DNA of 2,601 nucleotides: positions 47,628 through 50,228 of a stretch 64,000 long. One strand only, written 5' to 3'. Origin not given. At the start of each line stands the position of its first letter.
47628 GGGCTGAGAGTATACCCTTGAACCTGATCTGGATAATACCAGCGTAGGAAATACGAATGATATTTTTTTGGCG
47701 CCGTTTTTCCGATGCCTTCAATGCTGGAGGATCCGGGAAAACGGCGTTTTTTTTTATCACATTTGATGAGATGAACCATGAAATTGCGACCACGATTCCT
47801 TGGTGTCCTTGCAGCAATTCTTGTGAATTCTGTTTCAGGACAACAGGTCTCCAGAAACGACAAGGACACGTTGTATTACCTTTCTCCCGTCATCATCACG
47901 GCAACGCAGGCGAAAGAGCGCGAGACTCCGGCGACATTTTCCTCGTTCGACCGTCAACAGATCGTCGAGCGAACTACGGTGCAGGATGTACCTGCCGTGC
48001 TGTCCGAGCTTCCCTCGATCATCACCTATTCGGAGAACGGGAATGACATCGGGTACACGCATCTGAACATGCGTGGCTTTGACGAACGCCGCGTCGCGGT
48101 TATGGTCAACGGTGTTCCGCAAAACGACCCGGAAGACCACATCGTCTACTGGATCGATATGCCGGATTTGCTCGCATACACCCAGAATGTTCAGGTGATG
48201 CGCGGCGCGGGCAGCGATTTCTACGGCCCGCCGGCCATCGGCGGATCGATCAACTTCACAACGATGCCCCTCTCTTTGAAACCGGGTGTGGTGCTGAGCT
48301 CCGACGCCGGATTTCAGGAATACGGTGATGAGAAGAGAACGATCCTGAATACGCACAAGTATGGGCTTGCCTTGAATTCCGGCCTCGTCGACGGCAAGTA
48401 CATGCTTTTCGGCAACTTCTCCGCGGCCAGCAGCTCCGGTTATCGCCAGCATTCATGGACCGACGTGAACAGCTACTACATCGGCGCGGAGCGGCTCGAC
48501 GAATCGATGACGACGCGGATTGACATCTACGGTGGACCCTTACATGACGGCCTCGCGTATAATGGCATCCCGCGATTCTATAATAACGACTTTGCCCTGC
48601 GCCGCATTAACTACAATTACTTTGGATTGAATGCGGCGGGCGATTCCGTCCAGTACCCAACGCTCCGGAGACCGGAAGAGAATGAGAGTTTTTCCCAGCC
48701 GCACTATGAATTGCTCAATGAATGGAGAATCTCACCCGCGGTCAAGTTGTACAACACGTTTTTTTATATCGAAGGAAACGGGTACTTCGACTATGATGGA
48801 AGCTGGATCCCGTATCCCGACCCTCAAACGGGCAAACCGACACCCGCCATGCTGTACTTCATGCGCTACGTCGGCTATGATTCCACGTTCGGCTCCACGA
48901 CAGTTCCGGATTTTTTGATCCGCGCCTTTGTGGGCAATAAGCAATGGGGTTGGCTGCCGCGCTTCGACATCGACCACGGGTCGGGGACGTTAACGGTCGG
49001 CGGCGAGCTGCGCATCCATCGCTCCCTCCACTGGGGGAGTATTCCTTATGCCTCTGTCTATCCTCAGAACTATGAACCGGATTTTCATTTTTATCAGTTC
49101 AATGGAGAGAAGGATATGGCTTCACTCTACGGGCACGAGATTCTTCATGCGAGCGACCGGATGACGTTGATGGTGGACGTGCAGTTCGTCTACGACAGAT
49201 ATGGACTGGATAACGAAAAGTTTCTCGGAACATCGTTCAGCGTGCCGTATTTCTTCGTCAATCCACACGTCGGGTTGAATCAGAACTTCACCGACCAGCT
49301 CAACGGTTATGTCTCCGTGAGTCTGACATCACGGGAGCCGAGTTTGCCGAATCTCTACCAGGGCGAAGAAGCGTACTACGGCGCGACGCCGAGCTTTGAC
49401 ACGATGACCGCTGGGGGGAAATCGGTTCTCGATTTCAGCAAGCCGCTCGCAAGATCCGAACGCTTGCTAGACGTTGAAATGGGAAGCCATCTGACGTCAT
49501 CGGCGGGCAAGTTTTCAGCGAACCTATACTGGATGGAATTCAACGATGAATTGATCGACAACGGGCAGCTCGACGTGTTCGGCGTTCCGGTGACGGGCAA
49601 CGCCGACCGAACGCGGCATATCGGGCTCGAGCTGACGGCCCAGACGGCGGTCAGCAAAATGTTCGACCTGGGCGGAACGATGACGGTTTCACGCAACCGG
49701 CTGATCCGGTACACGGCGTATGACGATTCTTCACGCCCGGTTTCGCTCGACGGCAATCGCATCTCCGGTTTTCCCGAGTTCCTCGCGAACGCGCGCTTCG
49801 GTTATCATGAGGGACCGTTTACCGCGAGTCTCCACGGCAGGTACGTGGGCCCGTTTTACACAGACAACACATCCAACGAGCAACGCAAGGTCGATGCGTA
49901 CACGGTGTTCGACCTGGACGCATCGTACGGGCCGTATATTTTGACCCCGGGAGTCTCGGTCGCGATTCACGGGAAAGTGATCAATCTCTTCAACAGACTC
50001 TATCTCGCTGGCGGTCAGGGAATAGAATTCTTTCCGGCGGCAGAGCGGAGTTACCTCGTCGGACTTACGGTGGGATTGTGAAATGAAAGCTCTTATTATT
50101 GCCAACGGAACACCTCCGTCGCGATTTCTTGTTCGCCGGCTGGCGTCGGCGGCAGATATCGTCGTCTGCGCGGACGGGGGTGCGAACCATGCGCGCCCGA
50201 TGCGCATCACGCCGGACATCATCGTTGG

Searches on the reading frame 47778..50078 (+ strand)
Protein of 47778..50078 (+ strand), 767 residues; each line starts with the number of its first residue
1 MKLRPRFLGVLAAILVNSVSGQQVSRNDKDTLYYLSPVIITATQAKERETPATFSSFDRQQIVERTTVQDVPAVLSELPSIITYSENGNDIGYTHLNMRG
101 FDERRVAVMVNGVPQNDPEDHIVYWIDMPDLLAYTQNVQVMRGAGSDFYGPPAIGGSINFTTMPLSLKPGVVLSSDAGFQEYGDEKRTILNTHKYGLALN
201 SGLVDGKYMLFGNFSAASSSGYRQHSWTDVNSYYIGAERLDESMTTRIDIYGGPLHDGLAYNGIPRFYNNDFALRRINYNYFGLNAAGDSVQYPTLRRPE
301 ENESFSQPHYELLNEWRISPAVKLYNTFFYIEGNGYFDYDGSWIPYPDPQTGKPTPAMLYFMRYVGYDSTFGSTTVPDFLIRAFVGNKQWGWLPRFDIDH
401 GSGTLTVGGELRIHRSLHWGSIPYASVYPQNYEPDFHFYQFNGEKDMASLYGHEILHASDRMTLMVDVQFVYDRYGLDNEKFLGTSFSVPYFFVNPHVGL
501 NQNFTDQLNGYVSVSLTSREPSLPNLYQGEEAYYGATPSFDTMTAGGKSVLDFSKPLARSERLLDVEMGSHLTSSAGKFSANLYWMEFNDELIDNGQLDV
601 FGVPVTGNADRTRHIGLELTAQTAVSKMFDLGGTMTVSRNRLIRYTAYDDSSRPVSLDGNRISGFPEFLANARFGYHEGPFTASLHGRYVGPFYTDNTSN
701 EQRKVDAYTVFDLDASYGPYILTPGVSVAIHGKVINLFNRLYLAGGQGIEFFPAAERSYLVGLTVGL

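Call 81: search_protein_families(library=pfam, proteins=[window:47778-50078:+], max_evalue=0.000001)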
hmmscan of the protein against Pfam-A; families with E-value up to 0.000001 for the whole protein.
window:47778-50078:+ (767 aa): 2 families
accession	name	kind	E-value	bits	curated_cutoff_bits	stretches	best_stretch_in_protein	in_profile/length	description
PF00593.30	TonB_dep_Rec_b-barrel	-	1.7e-22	81.4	27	1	261-718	21-424/436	TonB dependent receptor-like, beta-barrel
PF07715.20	Plug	-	1.4e-15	58.1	23.9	1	47-156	2-106/107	TonB-dependent Receptor Plug Domain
